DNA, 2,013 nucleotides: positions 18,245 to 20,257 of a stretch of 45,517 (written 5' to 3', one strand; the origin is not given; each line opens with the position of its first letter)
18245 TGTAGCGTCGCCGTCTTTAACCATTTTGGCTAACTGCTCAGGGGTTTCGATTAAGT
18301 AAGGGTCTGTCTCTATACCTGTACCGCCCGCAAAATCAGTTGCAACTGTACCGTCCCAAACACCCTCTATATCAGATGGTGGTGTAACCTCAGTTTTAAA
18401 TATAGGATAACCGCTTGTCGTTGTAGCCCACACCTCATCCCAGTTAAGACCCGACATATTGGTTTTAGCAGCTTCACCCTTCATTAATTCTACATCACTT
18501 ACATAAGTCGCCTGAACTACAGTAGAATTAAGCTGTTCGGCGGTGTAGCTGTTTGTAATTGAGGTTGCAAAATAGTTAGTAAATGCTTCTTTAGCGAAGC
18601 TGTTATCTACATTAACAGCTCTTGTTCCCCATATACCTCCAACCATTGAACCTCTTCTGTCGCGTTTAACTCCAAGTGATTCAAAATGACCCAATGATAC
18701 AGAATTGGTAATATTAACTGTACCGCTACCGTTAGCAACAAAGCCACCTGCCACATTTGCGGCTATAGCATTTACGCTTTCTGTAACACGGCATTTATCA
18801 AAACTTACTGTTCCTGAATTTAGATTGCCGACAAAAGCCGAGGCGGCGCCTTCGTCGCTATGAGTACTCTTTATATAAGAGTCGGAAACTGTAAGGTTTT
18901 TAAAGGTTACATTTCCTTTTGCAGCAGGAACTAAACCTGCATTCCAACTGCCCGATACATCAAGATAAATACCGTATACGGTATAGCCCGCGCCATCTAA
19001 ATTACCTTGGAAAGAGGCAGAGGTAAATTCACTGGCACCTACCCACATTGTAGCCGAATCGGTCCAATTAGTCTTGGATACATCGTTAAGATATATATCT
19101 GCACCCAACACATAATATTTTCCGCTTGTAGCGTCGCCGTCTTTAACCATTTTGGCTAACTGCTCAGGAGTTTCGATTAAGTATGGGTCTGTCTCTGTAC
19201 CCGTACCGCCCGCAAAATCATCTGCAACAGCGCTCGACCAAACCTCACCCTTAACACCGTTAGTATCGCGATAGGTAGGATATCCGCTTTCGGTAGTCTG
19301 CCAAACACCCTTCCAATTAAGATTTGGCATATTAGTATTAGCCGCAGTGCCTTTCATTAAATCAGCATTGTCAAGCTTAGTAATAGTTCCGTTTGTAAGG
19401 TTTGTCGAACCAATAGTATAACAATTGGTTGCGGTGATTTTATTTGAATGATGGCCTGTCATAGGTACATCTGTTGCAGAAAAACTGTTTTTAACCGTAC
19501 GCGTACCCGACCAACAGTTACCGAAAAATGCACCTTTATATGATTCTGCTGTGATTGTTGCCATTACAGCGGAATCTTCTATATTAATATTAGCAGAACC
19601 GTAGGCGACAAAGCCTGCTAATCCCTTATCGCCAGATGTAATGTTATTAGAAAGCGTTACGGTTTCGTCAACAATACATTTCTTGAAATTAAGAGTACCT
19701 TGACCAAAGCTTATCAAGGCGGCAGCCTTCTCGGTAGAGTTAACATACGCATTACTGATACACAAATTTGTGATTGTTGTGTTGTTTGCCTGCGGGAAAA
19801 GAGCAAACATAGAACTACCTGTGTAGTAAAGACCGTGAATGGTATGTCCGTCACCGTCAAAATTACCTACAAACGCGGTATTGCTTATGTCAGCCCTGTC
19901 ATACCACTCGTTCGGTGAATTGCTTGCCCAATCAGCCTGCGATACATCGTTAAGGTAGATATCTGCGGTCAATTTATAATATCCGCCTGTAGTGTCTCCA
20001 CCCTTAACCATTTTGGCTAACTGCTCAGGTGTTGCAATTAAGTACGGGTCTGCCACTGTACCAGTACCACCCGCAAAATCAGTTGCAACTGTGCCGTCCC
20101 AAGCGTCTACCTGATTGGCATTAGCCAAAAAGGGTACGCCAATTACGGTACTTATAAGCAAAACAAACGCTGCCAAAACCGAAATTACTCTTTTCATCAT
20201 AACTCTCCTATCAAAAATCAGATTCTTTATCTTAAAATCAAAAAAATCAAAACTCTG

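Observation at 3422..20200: Two giant paralogous surface proteins built from 13 copies of an uncharacterised ~290-aa GLUG-like module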

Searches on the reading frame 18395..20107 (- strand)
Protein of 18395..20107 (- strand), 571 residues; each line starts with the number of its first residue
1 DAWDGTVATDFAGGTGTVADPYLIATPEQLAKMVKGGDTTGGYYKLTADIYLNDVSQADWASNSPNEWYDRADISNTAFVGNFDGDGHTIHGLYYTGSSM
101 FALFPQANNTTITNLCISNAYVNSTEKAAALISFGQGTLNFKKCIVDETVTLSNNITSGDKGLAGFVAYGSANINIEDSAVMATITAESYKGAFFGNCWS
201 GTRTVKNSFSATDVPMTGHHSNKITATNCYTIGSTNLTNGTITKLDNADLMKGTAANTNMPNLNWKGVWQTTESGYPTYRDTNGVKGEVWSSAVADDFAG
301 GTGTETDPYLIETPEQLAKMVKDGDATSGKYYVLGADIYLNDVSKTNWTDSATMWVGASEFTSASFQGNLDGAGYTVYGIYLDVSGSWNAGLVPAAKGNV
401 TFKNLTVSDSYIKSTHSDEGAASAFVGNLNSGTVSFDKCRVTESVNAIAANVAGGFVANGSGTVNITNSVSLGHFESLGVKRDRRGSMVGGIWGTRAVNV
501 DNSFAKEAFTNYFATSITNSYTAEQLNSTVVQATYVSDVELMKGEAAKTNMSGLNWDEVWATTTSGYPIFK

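Call 70: predict_structure(alignment_id=A4)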
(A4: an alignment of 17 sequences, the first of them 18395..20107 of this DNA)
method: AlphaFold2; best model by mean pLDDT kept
length: 571 residues; sequences in the alignment: 17
mean_pLDDT: 91.2   pTM: 0.81
mean pLDDT of the five models: 91.2, 90.1, 89.5, 88.4, 88.3
residues with pLDDT >= 90: 430; 70-90: 114; 50-70: 27; < 50: 0
segments of 3 or more residues with pLDDT < 50: none
pLDDT, mean of each block of 10 residues (from residue 1): 92 94 97 85 94 93 91 93 95 94 96 97 93 96 97 76 93 96 92 90 92 85 84 73 90 92 88 90 88 91 97 96 93 98 92 75 83 97 85 94 98 87 94 97 96 93 96 92 88 83 94 88 78 87 96 96 94 91
secondary structure, 60 per line:
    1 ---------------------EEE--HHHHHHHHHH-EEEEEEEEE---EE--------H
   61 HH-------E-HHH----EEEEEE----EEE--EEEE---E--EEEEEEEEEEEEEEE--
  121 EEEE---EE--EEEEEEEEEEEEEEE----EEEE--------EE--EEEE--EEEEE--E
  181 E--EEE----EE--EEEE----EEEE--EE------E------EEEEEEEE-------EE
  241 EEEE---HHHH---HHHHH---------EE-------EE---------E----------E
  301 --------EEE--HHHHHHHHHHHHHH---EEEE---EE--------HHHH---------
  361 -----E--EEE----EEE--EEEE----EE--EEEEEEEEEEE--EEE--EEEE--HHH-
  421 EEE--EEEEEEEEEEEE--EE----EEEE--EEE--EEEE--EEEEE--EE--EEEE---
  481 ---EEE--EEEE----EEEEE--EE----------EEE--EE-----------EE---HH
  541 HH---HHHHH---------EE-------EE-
elements in order: E22-24 H27-36 E38-46 E79-84 E89-91 E94-97 E104-118 E121-124 E132-146 E151-154 E167-170 E173-177 E184-186 E195-198 E203-206 E224-231 E239-244 H248-251 H255-259 E309-311 H314-327 E331-334 H348-351 E369-371 E376-378 E381-384 E393-403 E406-408 E411-414 E421-423 E426-437 E446-449 E452-454 E457-460 E463-467 E474-477 E484-486 E489-492 E497-501 E516-518 H539-542 H546-550
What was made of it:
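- The two-module AF2 model has pTM 0.81, and the linker region has pLDDT about 88-91 (call 70). Rigidity rests on a pTM value from a shallow alignment of 17 sequences (call 70). The two-module model suggests an ordered junction (call 70).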

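Call 75: fold_search(model_id=the predicted structure, library=pdb)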
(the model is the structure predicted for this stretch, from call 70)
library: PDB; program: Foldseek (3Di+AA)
matches with E <= 10: 270; with E <= 0.001: 1
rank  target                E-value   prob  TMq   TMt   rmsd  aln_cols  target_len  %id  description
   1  3n6z                  4.3e-06  1.00  0.30  0.46   8.3       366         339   17  Crystal structure of a putative immunoglobulin A1 protease (BACOVA_03286) from Bacteroides ovatus at 1.30 A resolution (released 2010-07-21)
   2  7o7t                  5.6e-03  0.25  0.16  0.13  24.6       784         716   10  Structure of the PL6 family alginate lyase Patl3640 from Pseudoalteromonas atlantica T6c in complex with 4-deoxy-L-eryth (released 2021-07-28)
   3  7uvk                  1.3e-02  0.93  0.18  0.09  21.1       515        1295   11  G. haemolysans IgA1 protease (released 2022-11-23)
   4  7jgj_A                2.6e-02  1.00  0.27  0.13   5.5       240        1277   17  IgA1 Protease in complex with neutralizing mAb (released 2020-12-09)
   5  8bwk_A                3.6e-02  0.18  0.15  0.12  24.5       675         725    9  Metagenomic derived PL6 alginate lyase (released 2023-12-20)
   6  5nxk_B                4.5e-02  0.28  0.13  0.22  22.7       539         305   10  L. reuteri 53608 SRRP (released 2018-03-21)
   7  7uvl_P                6.7e-02  0.63  0.17  0.08  21.1       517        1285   10  IgA1 Protease with IgA1 substrate (released 2022-11-23)
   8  4pex_B                6.7e-02  0.25  0.19  0.19  22.1       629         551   12  Structure of the E502A variant of sacteLam55A from Streptomyces sp. SirexAA-E in complex with glucose (released 2015-03-18)
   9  2pyh_A                7.0e-02  0.60  0.21  0.31  20.4       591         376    8  Azotobacter vinelandii Mannuronan C-5 epimerase AlgE4 A-module complexed with mannuronan trisaccharide (released 2008-05-27)
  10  5gkq_A                8.8e-02  0.21  0.20  0.17  23.3       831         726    9  Structure of PL6 family alginate lyase AlyGC mutant-R241A (released 2017-02-08)
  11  7dmk_A                1.1e-01  0.20  0.19  0.15  23.3       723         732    9  PL6 alginate lyase BcAlyPL6 (released 2021-10-06)
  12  5ny0                  1.1e-01  0.15  0.13  0.20  21.0       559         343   10  L. reuters 100-23 SRRP (released 2018-03-21)
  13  5gkd_A                1.1e-01  0.11  0.16  0.14  23.9       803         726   10  Structure of PL6 family alginate lyase AlyGC (released 2017-02-08)
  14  7o77                  1.2e-01  0.09  0.15  0.13  23.6       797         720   10  Structure of the PL6 family alginate lyase Patl3640 from Pseudoalteromonas atlantica T6c (released 2021-07-28)
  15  5nxk_A                1.3e-01  0.16  0.13  0.22  20.9       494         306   12  L. reuteri 53608 SRRP (released 2018-03-21)
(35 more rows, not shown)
